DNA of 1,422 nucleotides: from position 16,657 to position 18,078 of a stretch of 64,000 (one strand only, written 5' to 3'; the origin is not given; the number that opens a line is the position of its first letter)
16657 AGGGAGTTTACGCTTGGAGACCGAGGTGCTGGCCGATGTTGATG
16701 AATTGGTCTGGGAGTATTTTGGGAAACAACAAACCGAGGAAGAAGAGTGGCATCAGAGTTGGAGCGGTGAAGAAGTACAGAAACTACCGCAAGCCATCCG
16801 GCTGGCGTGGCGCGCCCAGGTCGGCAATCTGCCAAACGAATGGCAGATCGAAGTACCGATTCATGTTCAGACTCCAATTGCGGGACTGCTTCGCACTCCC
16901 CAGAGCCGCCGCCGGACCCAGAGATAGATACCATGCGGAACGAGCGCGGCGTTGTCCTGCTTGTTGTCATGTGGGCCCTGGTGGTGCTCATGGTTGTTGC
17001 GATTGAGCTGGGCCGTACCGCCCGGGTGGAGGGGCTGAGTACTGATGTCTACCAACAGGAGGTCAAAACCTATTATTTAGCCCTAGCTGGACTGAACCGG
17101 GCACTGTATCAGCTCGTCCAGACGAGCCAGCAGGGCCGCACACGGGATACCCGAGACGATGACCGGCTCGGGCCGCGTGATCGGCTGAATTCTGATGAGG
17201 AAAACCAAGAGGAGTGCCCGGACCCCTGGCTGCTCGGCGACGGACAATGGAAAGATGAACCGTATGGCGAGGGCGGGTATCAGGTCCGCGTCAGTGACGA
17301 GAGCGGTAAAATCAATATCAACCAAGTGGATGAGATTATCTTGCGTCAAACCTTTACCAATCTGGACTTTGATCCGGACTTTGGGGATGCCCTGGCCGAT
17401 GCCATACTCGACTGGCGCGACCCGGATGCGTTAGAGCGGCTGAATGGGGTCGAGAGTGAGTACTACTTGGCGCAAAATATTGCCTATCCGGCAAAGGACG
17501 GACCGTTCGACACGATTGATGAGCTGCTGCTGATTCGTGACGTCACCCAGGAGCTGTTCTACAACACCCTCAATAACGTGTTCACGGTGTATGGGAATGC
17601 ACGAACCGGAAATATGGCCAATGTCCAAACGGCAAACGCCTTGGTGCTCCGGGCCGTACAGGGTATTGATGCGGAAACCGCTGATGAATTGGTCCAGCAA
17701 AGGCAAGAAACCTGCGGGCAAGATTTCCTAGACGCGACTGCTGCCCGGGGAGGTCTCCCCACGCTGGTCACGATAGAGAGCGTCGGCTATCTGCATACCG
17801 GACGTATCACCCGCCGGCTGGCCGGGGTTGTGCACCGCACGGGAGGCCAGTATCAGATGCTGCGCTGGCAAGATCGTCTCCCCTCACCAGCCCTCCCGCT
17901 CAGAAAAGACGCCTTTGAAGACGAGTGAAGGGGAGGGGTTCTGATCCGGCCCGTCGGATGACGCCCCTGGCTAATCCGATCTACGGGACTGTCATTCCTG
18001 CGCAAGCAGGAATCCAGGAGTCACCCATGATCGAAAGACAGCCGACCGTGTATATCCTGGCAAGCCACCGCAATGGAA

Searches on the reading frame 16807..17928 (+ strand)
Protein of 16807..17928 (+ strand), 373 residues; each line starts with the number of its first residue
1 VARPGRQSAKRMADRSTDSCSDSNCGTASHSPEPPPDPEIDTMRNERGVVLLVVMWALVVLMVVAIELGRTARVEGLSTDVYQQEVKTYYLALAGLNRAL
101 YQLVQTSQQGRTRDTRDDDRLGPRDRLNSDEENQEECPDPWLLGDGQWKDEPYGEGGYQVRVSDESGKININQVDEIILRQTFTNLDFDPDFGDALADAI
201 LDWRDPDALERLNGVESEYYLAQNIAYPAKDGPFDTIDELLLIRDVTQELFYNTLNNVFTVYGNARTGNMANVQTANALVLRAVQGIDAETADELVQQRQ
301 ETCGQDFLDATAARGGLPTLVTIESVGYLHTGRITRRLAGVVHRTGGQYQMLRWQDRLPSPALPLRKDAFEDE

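Call 7: search_protein_families(library=pfam, proteins=[window:16807-17928:+], max_evalue=0.01)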
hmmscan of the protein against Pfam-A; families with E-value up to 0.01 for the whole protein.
window:16807-17928:+ (373 aa): 3 families
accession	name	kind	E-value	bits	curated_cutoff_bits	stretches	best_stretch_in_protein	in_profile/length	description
PF21687.3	T2SSK_1st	-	4.2e-15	56.8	26.2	1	176-260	20-103/107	Type II secretion system (T2SS), protein K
PF12836.13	HHH_3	-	8.4e-07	29.5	27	0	207-252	14-58/65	Helix-hairpin-helix motif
PF03934.19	T2SSK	-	0.0015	19.3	24.2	1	272-302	2-33/63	Type II secretion system (T2SS), protein K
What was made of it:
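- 16807..17928 (+): gspK, last gene of the type II secretion operon; conserved left border of the hotspot. Pfam T2SSK_1st/T2SSK (call 7).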

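Call 11: find_related_loci(query=window:16807-17928:+, collection=genome_contigs, flank=10000)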
Query window:16807-17928:+ (373 aa) in genome_contigs; peptide patterns used: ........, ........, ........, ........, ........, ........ (x = any residue, [..] = any of these).
202 stretches matched a pattern; 21 encode a relative of the query (tblastn E <= 1e-3); 19 distinct loci.
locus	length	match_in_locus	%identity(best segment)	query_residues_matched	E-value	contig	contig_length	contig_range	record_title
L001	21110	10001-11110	82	7-373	0e+0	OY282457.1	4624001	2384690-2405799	MAG: uncultured Candidatus Binatia bacterium genome assembly, chromosome: 1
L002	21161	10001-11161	78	6-373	0e+0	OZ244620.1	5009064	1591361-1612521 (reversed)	MAG: uncultured Candidatus Binatia bacterium isolate a6e05b1d-2203-4d92-b789-b8e4a46226c9 genome assembly, chromosome: 1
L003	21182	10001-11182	76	1-373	0e+0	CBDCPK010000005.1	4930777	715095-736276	MAG: uncultured Candidatus Binatia bacterium isolate e85f1b99-d511-4c74-aca6-82eb56c94599 genome assembly, contig: chrom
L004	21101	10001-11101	83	9-373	0e+0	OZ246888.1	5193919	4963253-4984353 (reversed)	MAG: Candidatus Binatia bacterium isolate 6b508bb3-31ce-4f4f-8d88-ad7b0e8f6706 genome assembly, chromosome: 1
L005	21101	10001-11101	84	9-373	0e+0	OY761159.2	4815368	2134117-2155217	MAG: Candidatus Binatia bacterium isolate a3054953-5fa8-48fb-90a5-e173aac96f7a genome assembly, chromosome: 1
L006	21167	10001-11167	78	4-373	0e+0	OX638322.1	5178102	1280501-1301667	MAG: Candidatus Binatia bacterium isolate fc306077-a6e0-4751-8727-9b45b52cfb09 genome assembly, chromosome: 1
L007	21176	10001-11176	78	1-373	0e+0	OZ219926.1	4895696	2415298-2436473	MAG: Thermodesulfobacteriota bacterium isolate 21442c6b-cc68-4f82-8039-a5361455a999 genome assembly, chromosome: 3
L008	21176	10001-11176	77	1-373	0e+0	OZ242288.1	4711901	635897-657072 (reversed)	MAG: uncultured Candidatus Binatia bacterium isolate 92a940bf-e797-4da1-8ec4-eab1d584ba41 genome assembly, chromosome: 1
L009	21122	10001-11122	84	1-373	0e+0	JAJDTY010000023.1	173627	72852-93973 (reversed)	MAG: Candidatus Binatia bacterium isolate jk18x1bzbins.55 k141_739742, whole genome shotgun sequence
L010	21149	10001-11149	79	10-373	0e+0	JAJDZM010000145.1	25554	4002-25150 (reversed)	MAG: Candidatus Binatia bacterium isolate jk18x40bins.50 k141_615144, whole genome shotgun sequence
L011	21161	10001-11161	76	6-373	0e+0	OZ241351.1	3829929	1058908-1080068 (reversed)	MAG: uncultured Candidatus Binatia bacterium isolate 5f0d318e-1668-4b86-9731-a3c73843edec genome assembly, chromosome: 1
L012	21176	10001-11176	76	1-373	0e+0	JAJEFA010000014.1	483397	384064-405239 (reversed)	MAG: Candidatus Binatia bacterium isolate p16x34bins.64 k141_399137, whole genome shotgun sequence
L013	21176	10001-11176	76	1-373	0e+0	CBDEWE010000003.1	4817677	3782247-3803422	MAG: uncultured Candidatus Binatia bacterium isolate a8241130-b51f-4fa7-9d5c-c617c4ae5504 genome assembly, contig: conti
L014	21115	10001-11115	82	1-373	0e+0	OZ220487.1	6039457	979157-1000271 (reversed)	MAG: uncultured Candidatus Binatia bacterium isolate d2d8104a-f810-4fb4-bb0c-dc82b69497ba genome assembly, chromosome: 1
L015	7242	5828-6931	70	2-368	4e-168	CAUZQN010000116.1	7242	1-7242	MAG: uncultured Candidatus Binatia bacterium isolate CB6_Bottom.39 genome assembly, contig: Ga0310122_10006595, whole ge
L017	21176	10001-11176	78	1-373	0e+0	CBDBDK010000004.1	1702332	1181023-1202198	MAG: uncultured Candidatus Binatia bacterium isolate 2c216906-a703-41c5-82d5-ef5894461506 genome assembly, contig: conti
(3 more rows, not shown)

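Call 30: search_protein_families(library=pfam, proteins=[L007:11209-11703:-, L007:11874-12365:+, L005:14604-15191:-, L005:17881-19179:-, L001:14609-15058:-, L001:15067-16266:-, L001:16522-17067:-, L001:17089-17940:-, L012:12629-13528:-, L005:11166-14567:+], max_evalue=0.001)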
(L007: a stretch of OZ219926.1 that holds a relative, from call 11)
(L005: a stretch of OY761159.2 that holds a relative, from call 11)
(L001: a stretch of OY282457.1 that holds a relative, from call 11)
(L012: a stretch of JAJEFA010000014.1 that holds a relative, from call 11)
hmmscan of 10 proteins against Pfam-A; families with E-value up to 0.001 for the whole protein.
L007:11209-11703:- (164 aa): 0 families

L007:11874-12365:+ (163 aa): 2 families
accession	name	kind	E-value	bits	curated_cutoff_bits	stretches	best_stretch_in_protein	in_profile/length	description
PF00383.29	dCMP_cyt_deam_1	-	3.7e-28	97.8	25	1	9-108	3-101/102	Cytidine and deoxycytidylate deaminase zinc-binding region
PF14437.12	MafB19-deam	-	5.5e-21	75.4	27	1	10-114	3-106/142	MafB19-like deaminase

L005:14604-15191:- (195 aa): 0 families

L005:17881-19179:- (432 aa): 0 families

L001:14609-15058:- (149 aa): 1 family
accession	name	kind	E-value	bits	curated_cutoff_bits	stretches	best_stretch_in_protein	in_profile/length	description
PF20137.4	DUF6527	-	1.8e-21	76.2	23.6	1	29-86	2-62/63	Family of unknown function (DUF6527)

L001:15067-16266:- (399 aa): 2 families
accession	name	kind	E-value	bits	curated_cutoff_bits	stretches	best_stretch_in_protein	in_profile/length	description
PF20590.3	DUF6791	-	7.8e-45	153.1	25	1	10-160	1-149/149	Domain of unknown function (DUF6791)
PF00899.27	ThiF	-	1.9e-12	47.3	28.1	1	172-299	16-143/238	ThiF family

L001:16522-17067:- (181 aa): 2 families
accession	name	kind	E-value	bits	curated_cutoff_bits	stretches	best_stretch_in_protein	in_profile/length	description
PF04313.20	HSDR_N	-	8.6e-09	36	25.1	1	52-123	113-191/198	Type I restriction enzyme R protein N terminus (HSDR_N)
PF13588.12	HSDR_N_2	-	6.5e-07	29.9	25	1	55-124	26-96/110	Type I restriction enzyme R protein N terminus (HSDR_N)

L001:17089-17940:- (283 aa): 1 family
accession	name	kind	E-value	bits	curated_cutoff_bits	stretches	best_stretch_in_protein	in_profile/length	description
PF07505.17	DUF5131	-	2.3e-95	319.2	28.9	1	5-238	2-243/243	Protein of unknown function (DUF5131)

L012:12629-13528:- (299 aa): 0 families

L005:11166-14567:+ (1133 aa): 3 families
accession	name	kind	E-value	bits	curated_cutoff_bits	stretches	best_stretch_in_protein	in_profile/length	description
PF18135.7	Type_ISP_C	-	4.5e-45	154.6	25.9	1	727-1099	2-320/342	Type ISP C-terminal specificity domain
PF02384.22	N6_Mtase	-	1.2e-08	35.1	20.4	1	343-472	4-105/311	N-6 DNA Methylase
PF07669.17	Eco57I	-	2.6e-05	24.8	25.3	1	515-611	68-157/171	Eco57I restriction-modification methylase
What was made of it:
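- The genes inside the REP pairs have no Pfam match (call 30).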

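Call 32: search_protein_families(library=padloc, proteins=[L007:11209-11703:-, L005:14604-15191:-, L005:17881-19179:-, L001:14609-15058:-, L001:15067-16266:-, L001:16522-17067:-, L001:17089-17940:-, L012:12629-13528:-, L005:11166-14567:+], max_evalue=0.001)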
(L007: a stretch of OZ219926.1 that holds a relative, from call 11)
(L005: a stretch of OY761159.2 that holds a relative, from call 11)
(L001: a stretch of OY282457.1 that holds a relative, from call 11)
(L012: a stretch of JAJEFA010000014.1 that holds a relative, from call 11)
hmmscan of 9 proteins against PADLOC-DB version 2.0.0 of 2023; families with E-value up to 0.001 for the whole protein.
L007:11209-11703:- (164 aa): 0 families

L005:14604-15191:- (195 aa): 0 families

L005:17881-19179:- (432 aa): 0 families

L001:14609-15058:- (149 aa): 0 families

L001:15067-16266:- (399 aa): 10 families
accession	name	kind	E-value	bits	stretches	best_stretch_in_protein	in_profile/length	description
PDLC00830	E1-E2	-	3.6e-08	30.2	1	168-219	302-353/551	E1-E2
PDLC00855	E1-E2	-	2.2e-06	25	1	154-218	277-344/579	E1-E2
PDLC00837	E1-E2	-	4.6e-06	23.7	1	172-218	321-367/593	E1-E2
PDLC00844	E1-E2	-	1.4e-05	21.9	1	162-218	264-318/489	E1-E2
PDLC00849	E1-E2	-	4.6e-05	20.3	1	175-288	332-446/582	E1-E2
PDLC00843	E1-E2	-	6.2e-05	19.7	1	172-218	314-360/575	E1-E2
PDLC00828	E1-E2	-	0.00013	19.4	1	173-219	172-218/431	E1-E2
PDLC00831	E1-E2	-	0.0002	18.3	1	170-218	312-360/578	E1-E2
PDLC00856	E1-E2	-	0.00021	17.9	1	163-218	309-364/573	E1-E2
PDLC00847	E1-E2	-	0.00056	16.4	1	170-218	280-328/523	E1-E2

L001:16522-17067:- (181 aa): 3 families
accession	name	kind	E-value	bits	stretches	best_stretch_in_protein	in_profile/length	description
PDLC03047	REase_I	-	1.8e-07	27.3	1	17-139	186-313/1107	Type I restriction enzyme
PDLC04706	PDC-M54B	-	0.0002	18.2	1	31-96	42-111/475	-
PDLC03604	REase_MTase_IIG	-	0.0007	15.7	0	29-131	28-145/1011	Type IIG restriction enzyme-methyltransferase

L001:17089-17940:- (283 aa): 2 families
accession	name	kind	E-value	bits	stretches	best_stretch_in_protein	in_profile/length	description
PDLC04569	PDC-M30B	-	1.5e-101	337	1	4-240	3-235/241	-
PDLC04639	PDC-M41B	-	6.6e-101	334.7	1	3-240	3-235/241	-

L012:12629-13528:- (299 aa): 0 families

L005:11166-14567:+ (1133 aa): 19 families
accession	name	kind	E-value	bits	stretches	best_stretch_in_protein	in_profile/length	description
PDLC03610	REase_MTase_IIG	-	2.2e-90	302.1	3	26-533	4-486/1096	Type IIG restriction enzyme-methyltransferase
PDLC03631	REase_MTase_IIG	-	7.5e-73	243.9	1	25-944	5-894/1086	Type IIG restriction enzyme-methyltransferase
PDLC03597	REase_MTase_IIG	-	8.3e-40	134.3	2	348-687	864-1189/1646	Type IIG restriction enzyme-methyltransferase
PDLC03621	REase_MTase_IIG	-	2.3e-29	100.1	2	348-660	287-584/1024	Type IIG restriction enzyme-methyltransferase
PDLC03051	REase_MTase_I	-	1.2e-27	93.5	1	359-943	859-1451/1591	Type I restriction enzyme-methyltransferase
PDLC04134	mad2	-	2.6e-13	47.6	1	352-620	257-426/492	mads_2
PDLC03338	MTase_II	-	1e-09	35.7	1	357-453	122-204/604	Type II methyltransferase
PDLC03630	REase_MTase_IIG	-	1.7e-09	34.1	1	358-469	364-473/1100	Type IIG restriction enzyme-methyltransferase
PDLC03025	MTase_I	-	5.5e-09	33.2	1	327-462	126-239/569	Type I methyltransferase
PDLC03348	MTase_II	-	7.2e-09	32.7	1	360-464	216-311/727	Type II methyltransferase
PDLC03021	MTase_I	-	1.3e-06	25.5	1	328-461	130-244/491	Type I methyltransferase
PDLC02529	PglX|PglXI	-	7.6e-06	21.9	1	395-594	224-424/1189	PglX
PDLC03335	MTase_II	-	1.5e-05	21.9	1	350-605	65-270/607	Type II methyltransferase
PDLC03357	MTase_II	-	2.3e-05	21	1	354-420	110-163/620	Type II methyltransferase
PDLC03601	REase_MTase_IIG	-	6e-05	19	1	395-466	455-530/1110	Type IIG restriction enzyme-methyltransferase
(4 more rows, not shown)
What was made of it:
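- Type ISP/IIG restriction-modification gene (calls 30, 32). ThiF/E1 + DUF6527, DUF5131/PDC-M30B, and HsdR_N (calls 30, 32).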

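Call 71: search_protein_families(library=pfam, proteins=[L004:18816-19223:+, L004:19226-19573:+, L003:14907-15371:+, L003:15284-15919:+, L017:19316-19822:-, L014:12350-13120:-, L002:15036-15311:-, L007:12453-12863:-, L005:15289-15579:-, L005:15576-15788:-], max_evalue=0.001)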
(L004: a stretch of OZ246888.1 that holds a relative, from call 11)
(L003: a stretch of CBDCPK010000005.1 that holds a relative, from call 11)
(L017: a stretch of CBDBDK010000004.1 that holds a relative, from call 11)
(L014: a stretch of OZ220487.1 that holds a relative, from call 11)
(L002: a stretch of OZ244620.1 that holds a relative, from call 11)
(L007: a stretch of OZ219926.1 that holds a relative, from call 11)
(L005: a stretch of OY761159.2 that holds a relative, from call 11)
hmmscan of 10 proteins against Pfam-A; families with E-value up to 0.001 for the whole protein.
L004:18816-19223:+ (135 aa): 1 family
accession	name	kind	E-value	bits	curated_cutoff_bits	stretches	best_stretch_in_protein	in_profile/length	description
PF13340.11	DUF4096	-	5.2e-24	84.7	34.3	1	3-73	1-76/76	Putative transposase of IS4/5 family (DUF4096)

L004:19226-19573:+ (115 aa): 2 families
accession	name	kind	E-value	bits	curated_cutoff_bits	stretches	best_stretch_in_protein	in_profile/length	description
PF01609.27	DDE_Tnp_1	-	3.5e-12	46.9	23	1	2-106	53-193/200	Transposase DDE domain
PF13586.12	DDE_Tnp_1_2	-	4.1e-08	34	29.2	1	30-114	1-85/86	Transposase DDE domain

L003:14907-15371:+ (154 aa): 0 families

L003:15284-15919:+ (211 aa): 1 family
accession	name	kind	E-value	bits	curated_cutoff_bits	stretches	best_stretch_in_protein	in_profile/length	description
PF01609.27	DDE_Tnp_1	-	8.1e-06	26.2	23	0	105-190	80-200/200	Transposase DDE domain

L017:19316-19822:- (168 aa): 1 family
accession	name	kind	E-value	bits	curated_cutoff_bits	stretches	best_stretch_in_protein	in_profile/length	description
PF13358.12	DDE_3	-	4.3e-31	108.2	28.6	1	2-131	4-135/146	DDE superfamily endonuclease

L014:12350-13120:- (256 aa): 1 family
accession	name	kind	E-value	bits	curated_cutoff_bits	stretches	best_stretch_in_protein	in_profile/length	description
PF13358.12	DDE_3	-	2.6e-11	44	28.6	1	74-198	3-127/146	DDE superfamily endonuclease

L002:15036-15311:- (91 aa): 3 families
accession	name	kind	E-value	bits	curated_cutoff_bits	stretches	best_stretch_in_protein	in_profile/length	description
PF01381.28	HTH_3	-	7.7e-09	35.9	23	1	16-68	2-54/55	Helix-turn-helix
PF13560.12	HTH_31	-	4.2e-08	33.8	27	1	15-69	6-61/64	Helix-turn-helix domain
PF12844.13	HTH_19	-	0.00023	21.5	30.2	1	15-70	4-59/64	Helix-turn-helix domain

L007:12453-12863:- (136 aa): 1 family
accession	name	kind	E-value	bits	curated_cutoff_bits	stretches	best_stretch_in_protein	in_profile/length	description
PF01381.28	HTH_3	-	8.6e-06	26.1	23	1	59-107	7-55/55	Helix-turn-helix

L005:15289-15579:- (96 aa): 1 family
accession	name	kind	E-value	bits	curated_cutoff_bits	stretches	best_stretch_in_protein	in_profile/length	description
PF07927.17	HicA_toxin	-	4.1e-16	59.3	27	1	11-65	3-58/58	HicA toxin of bacterial toxin-antitoxin,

L005:15576-15788:- (70 aa): 2 families
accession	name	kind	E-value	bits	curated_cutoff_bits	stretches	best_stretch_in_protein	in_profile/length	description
PF15919.11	HicB_lk_antitox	-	6.7e-12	46.1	27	1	5-62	1-61/123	HicB_like antitoxin of bacterial toxin-antitoxin system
PF21748.3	UPF0150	-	1.2e-06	28.8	27.3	1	3-50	10-54/64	UPF0150-like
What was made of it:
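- On Defence island: PADLOC and Pfam detect a type IIG/ISP restriction-modification gene, an E1-like protein, PDC-M30B/DUF5131, HsdR_N and HicAB (calls 30, 32, 71).
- Closest known: Defence islands at dedicated integration hotspots. Same: The cargo in relatives is dominated by defence-type genes: type ISP/IIG restriction-modification, toxin-antitoxin pairs, E1-like + DUF6527, and DUF5131/PDC-M30B (calls 30, 32, 71).
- HicAB and HTH antitoxin-like genes, and DDE transposases (call 71).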

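Call 77: search_protein_families(library=ncbifam, proteins=[L004:11392-13044:+, L004:13051-14265:+, L004:14262-17438:+, L005:16345-16638:+, L007:11209-11703:-], max_evalue=0.00001)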
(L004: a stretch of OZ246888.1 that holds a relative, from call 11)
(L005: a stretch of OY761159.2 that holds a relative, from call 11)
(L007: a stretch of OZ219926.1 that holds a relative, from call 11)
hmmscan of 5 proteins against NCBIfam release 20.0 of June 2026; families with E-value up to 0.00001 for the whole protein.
L004:11392-13044:+ (550 aa): 8 families
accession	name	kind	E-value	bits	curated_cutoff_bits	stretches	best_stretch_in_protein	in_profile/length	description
TIGR01845.1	outer_NodT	subfamily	3.1e-80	270.2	210.05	1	16-485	5-459/460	efflux transporter outer membrane subunit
NF033143.1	efflux_OM_AdeK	equivalog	3.7e-40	138.1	900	1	125-495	100-470/480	multidrug efflux RND transporter AdeIJK outer membrane channel subunit AdeK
NF007347.1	PRK09837.1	subfamily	1.8e-38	132.6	598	1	17-488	14-460/461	Cu(I)/Ag(I) efflux RND transporter outer membrane protein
NF033142.1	efflux_OM_AdeC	exception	1.6e-34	119.4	975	1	59-486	58-461/465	multidrug efflux RND transporter AdeABC outer membrane channel subunit AdeC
TIGR01844.1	type_I_sec_TolC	subfamily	3.9e-29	101.9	225.15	1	65-484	5-398/414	TolC family outer membrane protein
NF047721.1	ToxDrgExpTdeA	equivalog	1.1e-28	100.4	550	1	154-487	123-453/455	toxin/drug exporter TdeA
NF007390.0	PRK09915.1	equivalog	2.6e-23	82.5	597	1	48-490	51-482/488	MdtP family multidrug efflux transporter outer membrane subunit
NF008524.1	PRK11459.1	equivalog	2.3e-19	69.5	650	1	54-486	56-475/478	multidrug resistance outer membrane protein MdtQ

L004:13051-14265:+ (404 aa): 13 families
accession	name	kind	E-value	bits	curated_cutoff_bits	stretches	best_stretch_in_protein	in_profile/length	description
TIGR01730.1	RND_mfp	subfamily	1.7e-44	152.1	94.9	1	59-396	17-319/322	efflux RND transporter periplasmic adaptor subunit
NF008589.1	PRK11556.1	equivalog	6.8e-23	81.2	391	2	52-236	68-243/392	MdtA/MuxA family multidrug efflux RND transporter periplasmic adaptor subunit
TIGR00999.1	8a0102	subfamily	1.5e-13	50.5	319.3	1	91-238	3-143/271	CzcB/NccB family metal efflux transporter periplasmic adaptor subunit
NF045904.1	RND-peri-MexE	equivalog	1.8e-13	50.2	714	1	68-215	63-199/390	multidrug efflux RND transporter periplasmic adaptor subunit MexE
TIGR00998.1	8a0101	subfamily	4.1e-13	49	390.8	1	127-215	158-232/334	EmrA/EmrK family multidrug efflux transporter periplasmic adaptor subunit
NF007785.0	PRK10476.1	equivalog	3.5e-12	45.8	376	1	163-222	184-243/347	multidrug transporter subunit MdtN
NF033834.1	RND_adapt_MexA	exception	5.8e-11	42.1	750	1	71-296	66-269/373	multidrug efflux RND transporter periplasmic adaptor subunit MexA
NF007850.1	PRK10559.1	equivalog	2.3e-10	40.1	400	1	69-226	41-186/303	p-hydroxybenzoic acid efflux pump subunit AaeA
NF002939.0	PRK03598.1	equivalog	2.4e-08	33.5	393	0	132-216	149-233/332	secretion protein HlyD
NF008606.0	PRK11578.1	equivalog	3.2e-07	29.8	342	1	59-227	52-224/371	macrolide transporter subunit MacA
NF007362.0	PRK09859.1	equivalog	1.3e-06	27.8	738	1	65-216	58-198/385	multidrug transporter subunit MdtE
NF011715.0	PRK15136.1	equivalog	1.8e-06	26.8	563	1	97-213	134-241/390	multidrug efflux MFS transporter periplasmic adaptor subunit EmrA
NF011604.1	PRK15030.1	equivalog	7.2e-06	25.2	765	0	71-394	68-371/397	multidrug efflux RND transporter periplasmic adaptor subunit AcrA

L004:14262-17438:+ (1058 aa): 14 families
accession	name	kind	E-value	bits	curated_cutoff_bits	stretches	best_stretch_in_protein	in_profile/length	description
NF033617.1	RND_permease_2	subfamily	8.8e-130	434.4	1250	1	23-1049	9-1006/1009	multidrug efflux RND transporter permease subunit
NF000282.2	RND_permease_1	subfamily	5.5e-104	349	1250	2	25-601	11-595/1029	multidrug efflux RND transporter permease subunit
TIGR00915.1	2A0602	subfamily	3.3e-92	310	940.35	2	23-600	10-595/1050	efflux RND transporter permease subunit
NF007798.0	PRK10503.1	equivalog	1.3e-71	241.5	1584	2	11-566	9-564/1040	MdtB/MuxB family multidrug efflux RND transporter permease subunit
TIGR00914.1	2A0601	subfamily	1.1e-70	238.6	701.45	2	710-1051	692-1036/1051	CusA/CzcA family heavy metal efflux RND transporter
NF007905.0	PRK10614.1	equivalog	4.2e-67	226.7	1774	2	22-519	11-512/1025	multidrug efflux RND transporter permease subunit MdtC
NF007842.1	PRK10555.1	equivalog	5.9e-67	226.3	1854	2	23-601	10-595/1036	multidrug efflux RND transporter permease AcrD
NF000037.1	RND_perm_OqxB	exception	7.1e-65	219.4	2200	2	22-600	11-603/1050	multidrug efflux RND transporter permease subunit OqxB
NF007133.0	PRK09579.1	equivalog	1.5e-58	198.2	1763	2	27-524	16-519/1017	multidrug efflux RND transporter permease subunit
NF007131.0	PRK09577.1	equivalog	5e-58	196.6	1768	2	26-601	13-593/1045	multidrug efflux RND transporter permease subunit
NF011706.2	PRK15127.1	equivalog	6.2e-54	183.3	2150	2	23-599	10-594/1049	multidrug efflux RND transporter permease subunit AcrB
TIGR00916.1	2A0604s01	subfamily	1.7e-12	47.4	148.6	1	900-1036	95-227/231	SecD/SecF family protein translocase subunit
TIGR00966.2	transloc_SecF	equivalog_domain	1.8e-06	27.7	160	0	317-488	106-271/279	protein translocase subunit SecF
TIGR00921.1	2A067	subfamily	4.9e-06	24.9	351.9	1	277-494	128-344/733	hydrophobe/amphiphile efflux-3 (HAE3) family transporter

L005:16345-16638:+ (97 aa): 0 families

L007:11209-11703:- (164 aa): 0 families
